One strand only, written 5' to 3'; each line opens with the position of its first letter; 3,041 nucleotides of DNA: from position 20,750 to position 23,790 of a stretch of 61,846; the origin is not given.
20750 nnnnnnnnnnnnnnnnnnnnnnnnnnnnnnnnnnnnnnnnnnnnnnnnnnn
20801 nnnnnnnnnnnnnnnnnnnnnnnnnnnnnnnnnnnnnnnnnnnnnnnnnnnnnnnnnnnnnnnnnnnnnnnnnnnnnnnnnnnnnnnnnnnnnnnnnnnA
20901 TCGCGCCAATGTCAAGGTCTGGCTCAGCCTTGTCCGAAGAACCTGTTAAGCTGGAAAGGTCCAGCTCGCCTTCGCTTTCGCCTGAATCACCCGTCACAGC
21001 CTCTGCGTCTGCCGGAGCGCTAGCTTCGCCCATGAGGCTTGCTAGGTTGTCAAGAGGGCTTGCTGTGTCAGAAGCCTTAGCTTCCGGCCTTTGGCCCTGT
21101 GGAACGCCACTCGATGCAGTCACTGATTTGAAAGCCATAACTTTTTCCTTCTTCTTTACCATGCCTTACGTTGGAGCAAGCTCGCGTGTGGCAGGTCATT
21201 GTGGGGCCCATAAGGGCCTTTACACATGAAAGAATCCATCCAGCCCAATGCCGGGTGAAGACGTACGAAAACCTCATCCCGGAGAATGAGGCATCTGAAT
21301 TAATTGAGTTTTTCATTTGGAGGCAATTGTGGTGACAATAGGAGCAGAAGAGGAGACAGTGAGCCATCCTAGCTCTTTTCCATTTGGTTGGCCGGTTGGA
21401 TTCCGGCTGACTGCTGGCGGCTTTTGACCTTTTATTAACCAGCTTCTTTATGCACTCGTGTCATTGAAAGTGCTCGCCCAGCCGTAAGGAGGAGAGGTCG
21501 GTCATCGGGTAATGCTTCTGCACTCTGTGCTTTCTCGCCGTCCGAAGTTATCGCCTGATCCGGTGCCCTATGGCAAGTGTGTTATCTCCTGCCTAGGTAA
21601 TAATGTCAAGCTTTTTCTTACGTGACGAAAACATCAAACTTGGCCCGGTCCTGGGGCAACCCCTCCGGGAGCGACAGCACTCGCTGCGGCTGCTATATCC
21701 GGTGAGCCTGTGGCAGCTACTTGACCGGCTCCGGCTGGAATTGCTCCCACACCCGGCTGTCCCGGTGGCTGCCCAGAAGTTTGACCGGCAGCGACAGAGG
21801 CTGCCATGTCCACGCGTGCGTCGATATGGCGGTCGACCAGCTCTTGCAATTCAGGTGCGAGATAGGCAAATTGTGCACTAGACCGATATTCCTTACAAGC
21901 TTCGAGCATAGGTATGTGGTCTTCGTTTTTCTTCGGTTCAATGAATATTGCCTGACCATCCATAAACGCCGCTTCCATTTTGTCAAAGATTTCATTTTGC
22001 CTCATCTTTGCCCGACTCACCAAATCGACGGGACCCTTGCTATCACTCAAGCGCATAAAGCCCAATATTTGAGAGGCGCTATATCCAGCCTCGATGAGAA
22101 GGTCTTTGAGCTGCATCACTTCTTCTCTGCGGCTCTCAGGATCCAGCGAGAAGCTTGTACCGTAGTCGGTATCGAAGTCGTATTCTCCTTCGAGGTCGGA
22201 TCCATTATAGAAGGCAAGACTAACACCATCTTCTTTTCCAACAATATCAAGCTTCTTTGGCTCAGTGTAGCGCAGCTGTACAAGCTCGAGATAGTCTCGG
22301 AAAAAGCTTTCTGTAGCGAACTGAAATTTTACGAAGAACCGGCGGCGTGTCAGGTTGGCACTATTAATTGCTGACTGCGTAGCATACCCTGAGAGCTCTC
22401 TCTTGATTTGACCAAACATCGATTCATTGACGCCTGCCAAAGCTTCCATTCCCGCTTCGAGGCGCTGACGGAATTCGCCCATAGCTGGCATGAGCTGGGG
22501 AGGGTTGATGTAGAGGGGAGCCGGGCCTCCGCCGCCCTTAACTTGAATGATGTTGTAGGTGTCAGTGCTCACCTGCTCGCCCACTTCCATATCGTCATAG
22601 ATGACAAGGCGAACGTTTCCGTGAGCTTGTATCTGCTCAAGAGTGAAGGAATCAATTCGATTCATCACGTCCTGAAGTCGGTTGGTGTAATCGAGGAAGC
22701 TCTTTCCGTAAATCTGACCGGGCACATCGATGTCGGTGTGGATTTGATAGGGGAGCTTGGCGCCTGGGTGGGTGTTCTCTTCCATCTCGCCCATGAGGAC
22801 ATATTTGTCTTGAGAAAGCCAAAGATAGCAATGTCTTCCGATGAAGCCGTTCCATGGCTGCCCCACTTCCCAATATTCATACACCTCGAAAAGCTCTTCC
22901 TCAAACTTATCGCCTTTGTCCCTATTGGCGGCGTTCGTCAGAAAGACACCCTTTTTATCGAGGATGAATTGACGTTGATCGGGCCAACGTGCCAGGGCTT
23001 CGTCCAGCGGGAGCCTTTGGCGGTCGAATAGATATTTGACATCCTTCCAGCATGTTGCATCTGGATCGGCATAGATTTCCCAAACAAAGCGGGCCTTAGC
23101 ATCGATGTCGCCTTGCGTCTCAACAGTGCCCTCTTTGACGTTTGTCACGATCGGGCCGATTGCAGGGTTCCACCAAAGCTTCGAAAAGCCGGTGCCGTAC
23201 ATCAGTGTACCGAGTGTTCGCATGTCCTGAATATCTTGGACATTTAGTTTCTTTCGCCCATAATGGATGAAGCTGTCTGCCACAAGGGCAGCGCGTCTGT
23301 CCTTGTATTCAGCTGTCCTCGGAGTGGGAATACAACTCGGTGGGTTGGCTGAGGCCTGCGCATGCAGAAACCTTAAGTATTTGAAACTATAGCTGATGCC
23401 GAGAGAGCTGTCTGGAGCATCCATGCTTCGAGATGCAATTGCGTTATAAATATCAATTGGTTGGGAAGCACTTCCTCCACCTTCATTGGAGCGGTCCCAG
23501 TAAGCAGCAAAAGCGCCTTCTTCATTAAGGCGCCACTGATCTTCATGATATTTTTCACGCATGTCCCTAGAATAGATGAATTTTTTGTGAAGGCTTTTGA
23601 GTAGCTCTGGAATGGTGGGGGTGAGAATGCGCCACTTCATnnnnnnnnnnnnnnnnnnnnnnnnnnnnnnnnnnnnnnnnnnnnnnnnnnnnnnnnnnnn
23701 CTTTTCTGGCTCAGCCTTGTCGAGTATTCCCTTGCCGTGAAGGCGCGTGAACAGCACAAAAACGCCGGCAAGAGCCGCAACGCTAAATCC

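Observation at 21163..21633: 470-nt ORF-free structured island between the portal and scaffold genes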

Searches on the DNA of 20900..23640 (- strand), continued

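Call 75: search_rna_families(sources=[L165, L035, L062, L127, L080, L013, L033, L060, L057, L146, L005, L167, L003, L166], threshold=gathering)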
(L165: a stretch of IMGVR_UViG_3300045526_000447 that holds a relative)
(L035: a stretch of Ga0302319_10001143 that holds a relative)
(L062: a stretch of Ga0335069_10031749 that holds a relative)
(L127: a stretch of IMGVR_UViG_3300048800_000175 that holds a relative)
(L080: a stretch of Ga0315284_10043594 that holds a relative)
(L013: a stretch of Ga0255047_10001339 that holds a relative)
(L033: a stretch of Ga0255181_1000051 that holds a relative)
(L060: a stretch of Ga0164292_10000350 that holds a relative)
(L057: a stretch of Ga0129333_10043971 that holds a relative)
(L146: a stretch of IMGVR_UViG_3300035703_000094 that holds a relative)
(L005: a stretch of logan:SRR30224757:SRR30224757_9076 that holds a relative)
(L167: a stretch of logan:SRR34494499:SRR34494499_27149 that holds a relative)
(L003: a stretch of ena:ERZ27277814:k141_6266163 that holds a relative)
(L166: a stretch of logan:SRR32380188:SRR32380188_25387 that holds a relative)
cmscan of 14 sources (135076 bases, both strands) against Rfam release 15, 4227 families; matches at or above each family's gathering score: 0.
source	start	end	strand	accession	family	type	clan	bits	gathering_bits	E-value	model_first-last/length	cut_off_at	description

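Call 89: search_with_rna_model(model_id=R2, sources=[L007, L009, L013, L014, L016, L017, L019, L021, L022, L029, L030, L031, L032, L033, L034, L035, L039, L040, L042, L043, L045, L046, L047, L048, L050, L051, L052, L057, L058, L059, L060, L062, L063, L064, L065, L066, L068, L072, L073, L075, L077, L078, L080, L082, L085, L094, L098, L099, L101, L111, L112, L113, L119, L120, L121, L124, L126, L127, L130, L140, L146, L159, L160, L163, L165], max_evalue=1, make_alignment=true)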
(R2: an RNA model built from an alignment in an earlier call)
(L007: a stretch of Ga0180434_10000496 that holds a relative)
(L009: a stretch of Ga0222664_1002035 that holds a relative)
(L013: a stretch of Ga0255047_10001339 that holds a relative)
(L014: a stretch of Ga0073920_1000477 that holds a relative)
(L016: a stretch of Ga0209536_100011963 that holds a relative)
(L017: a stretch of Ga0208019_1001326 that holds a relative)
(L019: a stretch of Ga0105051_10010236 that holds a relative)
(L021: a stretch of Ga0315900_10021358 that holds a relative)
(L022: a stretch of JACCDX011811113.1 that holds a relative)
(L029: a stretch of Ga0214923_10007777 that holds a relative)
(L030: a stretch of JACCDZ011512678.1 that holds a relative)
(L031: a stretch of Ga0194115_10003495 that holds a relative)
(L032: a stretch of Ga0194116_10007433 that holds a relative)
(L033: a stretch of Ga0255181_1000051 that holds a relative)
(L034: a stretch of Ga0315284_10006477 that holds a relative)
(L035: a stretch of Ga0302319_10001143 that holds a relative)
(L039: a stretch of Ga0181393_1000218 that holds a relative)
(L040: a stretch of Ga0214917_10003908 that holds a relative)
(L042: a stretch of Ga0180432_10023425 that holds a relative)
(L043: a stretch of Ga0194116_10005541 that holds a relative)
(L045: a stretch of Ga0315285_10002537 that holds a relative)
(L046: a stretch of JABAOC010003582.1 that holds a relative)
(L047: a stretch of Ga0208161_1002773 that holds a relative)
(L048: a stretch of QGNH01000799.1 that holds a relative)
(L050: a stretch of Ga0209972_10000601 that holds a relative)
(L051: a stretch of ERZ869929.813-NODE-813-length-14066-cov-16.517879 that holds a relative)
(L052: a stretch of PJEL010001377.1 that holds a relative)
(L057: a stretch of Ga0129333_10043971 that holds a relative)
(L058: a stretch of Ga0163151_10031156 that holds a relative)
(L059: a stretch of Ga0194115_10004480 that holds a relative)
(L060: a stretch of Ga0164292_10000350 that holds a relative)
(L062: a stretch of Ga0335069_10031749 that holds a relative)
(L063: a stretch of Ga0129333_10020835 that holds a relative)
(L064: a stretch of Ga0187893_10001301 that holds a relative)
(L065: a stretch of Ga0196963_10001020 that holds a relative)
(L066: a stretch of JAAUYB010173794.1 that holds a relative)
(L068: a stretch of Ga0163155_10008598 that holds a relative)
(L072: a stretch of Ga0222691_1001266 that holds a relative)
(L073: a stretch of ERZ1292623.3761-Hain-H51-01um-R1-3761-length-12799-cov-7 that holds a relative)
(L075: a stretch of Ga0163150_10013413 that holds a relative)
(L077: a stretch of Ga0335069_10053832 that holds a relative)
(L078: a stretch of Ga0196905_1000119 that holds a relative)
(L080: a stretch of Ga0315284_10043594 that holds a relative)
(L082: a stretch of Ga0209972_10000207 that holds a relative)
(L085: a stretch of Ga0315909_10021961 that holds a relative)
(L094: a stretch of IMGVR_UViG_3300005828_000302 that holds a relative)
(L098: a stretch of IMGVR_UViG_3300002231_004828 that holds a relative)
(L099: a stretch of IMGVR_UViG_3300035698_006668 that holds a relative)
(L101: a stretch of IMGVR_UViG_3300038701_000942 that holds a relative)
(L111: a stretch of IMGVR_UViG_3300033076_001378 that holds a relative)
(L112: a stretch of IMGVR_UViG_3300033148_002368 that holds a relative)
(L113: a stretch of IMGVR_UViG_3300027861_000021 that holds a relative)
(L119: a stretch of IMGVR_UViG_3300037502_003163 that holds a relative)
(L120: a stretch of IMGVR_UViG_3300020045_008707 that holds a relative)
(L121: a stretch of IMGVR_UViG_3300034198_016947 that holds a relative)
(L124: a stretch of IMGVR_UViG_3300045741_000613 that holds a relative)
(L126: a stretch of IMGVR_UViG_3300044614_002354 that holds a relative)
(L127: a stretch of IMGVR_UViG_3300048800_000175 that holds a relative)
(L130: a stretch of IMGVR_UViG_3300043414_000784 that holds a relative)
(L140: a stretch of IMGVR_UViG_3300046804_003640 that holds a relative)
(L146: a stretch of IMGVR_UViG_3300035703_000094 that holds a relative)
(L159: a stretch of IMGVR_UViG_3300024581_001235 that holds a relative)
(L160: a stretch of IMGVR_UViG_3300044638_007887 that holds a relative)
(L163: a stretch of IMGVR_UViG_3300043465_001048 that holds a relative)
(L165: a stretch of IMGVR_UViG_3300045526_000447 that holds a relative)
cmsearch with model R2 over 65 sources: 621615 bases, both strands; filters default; matches with E-value up to 1: 52.
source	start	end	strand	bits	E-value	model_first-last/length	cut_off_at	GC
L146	7142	7169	+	29.4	5.1e-05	1-28/28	no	0.57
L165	6977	7004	+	28.4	9.7e-05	1-28/28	no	0.64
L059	6163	6190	+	27.3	0.00021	1-28/28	no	0.57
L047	6872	6899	+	27.2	0.00022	1-28/28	no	0.57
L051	6969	6996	+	27.2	0.00022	1-28/28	no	0.57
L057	1992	2019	+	27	0.00025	1-28/28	no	0.68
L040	7154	7181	+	27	0.00026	1-28/28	no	0.61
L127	7302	7329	+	26.2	0.00045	1-28/28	no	0.64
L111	7510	7531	+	25.1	0.00092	1-28/28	no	0.55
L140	7445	7472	+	25.1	0.00094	1-28/28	no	0.54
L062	2208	2232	+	23.7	0.0024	1-28/28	no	0.52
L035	6956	6982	+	23.6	0.0026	1-28/28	no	0.7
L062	2239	2261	+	23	0.004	1-28/28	no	0.78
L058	1648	1674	+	22.9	0.0042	1-28/28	no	0.56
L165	7028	7052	+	22.3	0.0063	1-28/28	no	0.64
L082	7260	7281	+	22.1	0.0069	1-28/28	no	0.59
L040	7205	7229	+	22.1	0.0071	1-28/28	no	0.48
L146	7193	7217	+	22.1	0.0071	1-28/28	no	0.48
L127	7335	7355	+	22.1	0.0072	1-28/28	no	0.67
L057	2043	2068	+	21.9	0.008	1-28/28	no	0.42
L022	7235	7257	+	21.9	0.0084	1-28/28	no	0.57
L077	2726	2755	+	21.8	0.0089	1-28/28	no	0.57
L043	6800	6827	+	21.4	0.012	1-28/28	no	0.5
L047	6923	6947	+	21.4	0.012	1-28/28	no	0.48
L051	7020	7044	+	21.4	0.012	1-28/28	no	0.48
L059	6214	6238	+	21.4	0.012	1-28/28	no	0.48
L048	5826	5848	+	20.9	0.017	1-28/28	no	0.52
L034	7432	7452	+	20.7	0.019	1-28/28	no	0.67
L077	2685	2713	+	20.5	0.022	1-28/28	no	0.55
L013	7074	7095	+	20.2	0.026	1-28/28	no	0.64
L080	1796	1822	+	20.2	0.026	1-28/28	no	0.63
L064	7282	7309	+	19.7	0.038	1-28/28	no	0.43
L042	4916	4939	+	19.2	0.052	1-28/28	no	0.54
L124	2227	2254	+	19.1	0.057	1-28/28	no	0.5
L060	5391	5422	+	18.7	0.071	1-28/28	no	0.59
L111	7465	7492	+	18.5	0.086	1-28/28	no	0.43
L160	2870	2901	+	18.3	0.094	1-28/28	no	0.62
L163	3234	3265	+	18.3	0.094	1-28/28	no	0.62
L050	6559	6591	+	18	0.12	1-28/28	no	0.64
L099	7011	7031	+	17.8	0.13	1-28/28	no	0.57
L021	3551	3580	+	17.4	0.18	1-28/28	no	0.5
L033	7442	7471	+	17.3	0.19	1-28/28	no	0.5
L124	2268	2293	+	17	0.23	1-28/28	no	0.65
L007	7046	7074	+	16.7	0.29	1-28/28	no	0.62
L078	7307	7335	+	16.7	0.29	1-28/28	no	0.62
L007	7006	7033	+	16.4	0.35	1-28/28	no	0.54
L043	6851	6874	+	16.1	0.41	1-28/28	no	0.54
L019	6147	6165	+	16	0.45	1-28/28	no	0.53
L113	7068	7088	+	15.7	0.57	1-28/28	no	0.48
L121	7452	7475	+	15.3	0.72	1-28/28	no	0.62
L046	7016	7039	+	15.2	0.78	1-28/28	no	0.62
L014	5117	5144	+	14.9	0.95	1-28/28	no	0.54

Alignment A10: 52 matches aligned to the model, 41 columns, each read 5' to 3' on its own strand. Consensus structure (alignment columns), stored with it:
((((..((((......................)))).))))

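Call 111: build_rna_model(alignment_id=A13)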
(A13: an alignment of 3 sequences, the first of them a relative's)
Model R3 built from alignment A13 (3 sequences, 166 columns); structure: RNAalifold consensus.
model positions 149; base pairs 37; branch points 2; effective number of sequences 1.26; information 0.589 bits per position. Calibrated on 0.2 Mb of random sequence (short: E-values are rough).
structure used (alignment columns):
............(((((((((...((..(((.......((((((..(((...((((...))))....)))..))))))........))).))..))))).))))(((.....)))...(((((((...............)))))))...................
